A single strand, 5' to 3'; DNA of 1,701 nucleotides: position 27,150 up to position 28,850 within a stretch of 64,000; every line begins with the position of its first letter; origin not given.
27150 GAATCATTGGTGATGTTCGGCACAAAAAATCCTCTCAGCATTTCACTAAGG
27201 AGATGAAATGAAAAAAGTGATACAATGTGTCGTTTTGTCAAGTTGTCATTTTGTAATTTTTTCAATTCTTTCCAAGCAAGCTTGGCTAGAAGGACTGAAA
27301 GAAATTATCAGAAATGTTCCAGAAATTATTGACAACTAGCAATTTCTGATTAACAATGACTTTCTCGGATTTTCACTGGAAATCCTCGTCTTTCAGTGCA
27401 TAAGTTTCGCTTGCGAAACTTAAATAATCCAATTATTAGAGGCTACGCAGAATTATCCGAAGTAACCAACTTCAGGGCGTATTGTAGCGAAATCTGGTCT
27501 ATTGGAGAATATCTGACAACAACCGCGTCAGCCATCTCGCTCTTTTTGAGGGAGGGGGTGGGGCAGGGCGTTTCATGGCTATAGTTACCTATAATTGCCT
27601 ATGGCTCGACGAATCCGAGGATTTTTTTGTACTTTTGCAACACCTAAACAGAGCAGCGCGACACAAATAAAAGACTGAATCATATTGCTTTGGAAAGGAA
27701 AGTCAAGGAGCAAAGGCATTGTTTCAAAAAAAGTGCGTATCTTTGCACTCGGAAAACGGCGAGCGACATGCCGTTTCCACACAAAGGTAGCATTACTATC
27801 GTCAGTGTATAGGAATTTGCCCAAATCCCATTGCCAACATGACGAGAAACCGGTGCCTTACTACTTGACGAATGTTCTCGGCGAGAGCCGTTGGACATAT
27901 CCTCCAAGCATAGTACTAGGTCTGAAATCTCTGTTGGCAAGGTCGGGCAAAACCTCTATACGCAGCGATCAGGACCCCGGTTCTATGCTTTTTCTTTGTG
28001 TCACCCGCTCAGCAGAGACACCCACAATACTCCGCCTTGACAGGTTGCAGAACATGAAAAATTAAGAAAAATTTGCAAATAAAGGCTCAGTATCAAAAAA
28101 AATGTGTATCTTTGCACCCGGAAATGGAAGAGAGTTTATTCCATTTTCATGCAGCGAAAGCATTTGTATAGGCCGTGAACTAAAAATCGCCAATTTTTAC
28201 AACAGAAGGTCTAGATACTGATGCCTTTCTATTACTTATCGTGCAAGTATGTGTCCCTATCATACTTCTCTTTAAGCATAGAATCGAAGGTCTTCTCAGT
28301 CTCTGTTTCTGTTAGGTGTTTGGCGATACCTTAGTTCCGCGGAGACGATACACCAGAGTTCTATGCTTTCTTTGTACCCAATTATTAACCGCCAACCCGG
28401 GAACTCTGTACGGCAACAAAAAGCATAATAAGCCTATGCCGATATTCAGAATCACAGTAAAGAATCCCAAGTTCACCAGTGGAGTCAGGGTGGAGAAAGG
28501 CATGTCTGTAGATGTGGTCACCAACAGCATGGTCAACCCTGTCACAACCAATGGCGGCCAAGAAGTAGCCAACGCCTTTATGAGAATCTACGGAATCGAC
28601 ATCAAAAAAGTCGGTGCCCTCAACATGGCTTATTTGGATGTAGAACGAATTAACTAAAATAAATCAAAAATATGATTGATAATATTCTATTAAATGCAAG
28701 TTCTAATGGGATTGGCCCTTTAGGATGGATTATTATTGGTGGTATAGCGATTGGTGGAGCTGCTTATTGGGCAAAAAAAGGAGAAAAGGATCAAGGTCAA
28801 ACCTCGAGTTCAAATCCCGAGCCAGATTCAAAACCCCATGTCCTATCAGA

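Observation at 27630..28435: Two tandem homologous promoter plus structured-leader units (period ~369 nt) upstream of the operon; one is an orphan ncRNA-like copy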

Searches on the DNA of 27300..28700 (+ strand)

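Call 4: search_rna_families(source=window, start=27300, end=28700, threshold=evalue, max_evalue=10, show_alignments=3)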
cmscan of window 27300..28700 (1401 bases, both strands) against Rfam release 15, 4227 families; matches with E-value up to 10: 2.
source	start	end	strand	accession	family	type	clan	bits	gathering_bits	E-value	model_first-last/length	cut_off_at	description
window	27306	27397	-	RF01499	Afu_191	Gene; snRNA; snoRNA; CD-box;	-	17.5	60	6.4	1-93/93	no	A. fumigatus snoRNA Afu_191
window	27304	27407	-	RF00015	U4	Gene; snRNA; splicing;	CL00007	13.5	46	3.2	1-138/138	no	U4 spliceosomal RNA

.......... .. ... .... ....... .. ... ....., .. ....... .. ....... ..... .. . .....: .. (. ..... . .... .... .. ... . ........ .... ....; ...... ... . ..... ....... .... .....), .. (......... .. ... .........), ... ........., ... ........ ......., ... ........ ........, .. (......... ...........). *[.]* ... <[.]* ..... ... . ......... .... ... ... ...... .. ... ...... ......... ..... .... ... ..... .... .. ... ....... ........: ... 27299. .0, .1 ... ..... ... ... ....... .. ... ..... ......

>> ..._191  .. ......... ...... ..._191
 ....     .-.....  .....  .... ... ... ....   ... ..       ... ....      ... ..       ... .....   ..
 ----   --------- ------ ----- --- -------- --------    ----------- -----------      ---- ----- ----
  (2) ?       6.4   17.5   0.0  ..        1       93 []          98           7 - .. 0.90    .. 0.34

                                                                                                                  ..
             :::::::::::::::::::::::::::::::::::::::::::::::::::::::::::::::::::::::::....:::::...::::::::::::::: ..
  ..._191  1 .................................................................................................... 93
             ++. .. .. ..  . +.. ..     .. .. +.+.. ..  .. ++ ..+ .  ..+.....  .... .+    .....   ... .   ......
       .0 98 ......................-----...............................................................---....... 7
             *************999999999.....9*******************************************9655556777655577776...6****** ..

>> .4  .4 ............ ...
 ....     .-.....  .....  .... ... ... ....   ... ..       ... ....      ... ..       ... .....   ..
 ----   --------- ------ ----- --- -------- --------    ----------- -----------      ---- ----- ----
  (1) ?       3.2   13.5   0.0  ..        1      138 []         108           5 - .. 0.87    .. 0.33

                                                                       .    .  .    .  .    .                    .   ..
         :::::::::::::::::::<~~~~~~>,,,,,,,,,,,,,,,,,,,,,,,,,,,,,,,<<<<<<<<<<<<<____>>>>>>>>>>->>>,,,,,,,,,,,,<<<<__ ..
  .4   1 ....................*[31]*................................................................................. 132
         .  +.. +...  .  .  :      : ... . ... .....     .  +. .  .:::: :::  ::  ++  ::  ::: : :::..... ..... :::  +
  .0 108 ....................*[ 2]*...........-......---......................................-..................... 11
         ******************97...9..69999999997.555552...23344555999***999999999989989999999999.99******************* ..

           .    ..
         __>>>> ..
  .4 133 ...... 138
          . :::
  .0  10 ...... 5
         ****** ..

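Call 27: search_dna_similar(query=window:28100-28440:+, collection=plasmids, mode=distant, max_evalue=0.001)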
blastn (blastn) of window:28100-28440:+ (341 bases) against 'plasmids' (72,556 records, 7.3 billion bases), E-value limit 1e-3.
No match.

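Call 28: search_dna_similar(query=window:28100-28440:+, collection=phages, mode=distant, max_evalue=0.001)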
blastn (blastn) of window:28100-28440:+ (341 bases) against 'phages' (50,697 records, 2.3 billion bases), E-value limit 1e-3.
No match.

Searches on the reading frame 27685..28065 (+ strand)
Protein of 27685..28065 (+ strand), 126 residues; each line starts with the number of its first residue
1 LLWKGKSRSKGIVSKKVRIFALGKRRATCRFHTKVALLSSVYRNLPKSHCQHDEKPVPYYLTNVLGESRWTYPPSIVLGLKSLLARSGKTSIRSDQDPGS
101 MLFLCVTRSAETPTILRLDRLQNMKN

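Call 9: search_protein_families(library=pfam, proteins=[window:27685-28065:+], max_evalue=0.01)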
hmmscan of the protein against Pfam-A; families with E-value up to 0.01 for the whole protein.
window:27685-28065:+ (126 aa): 0 families
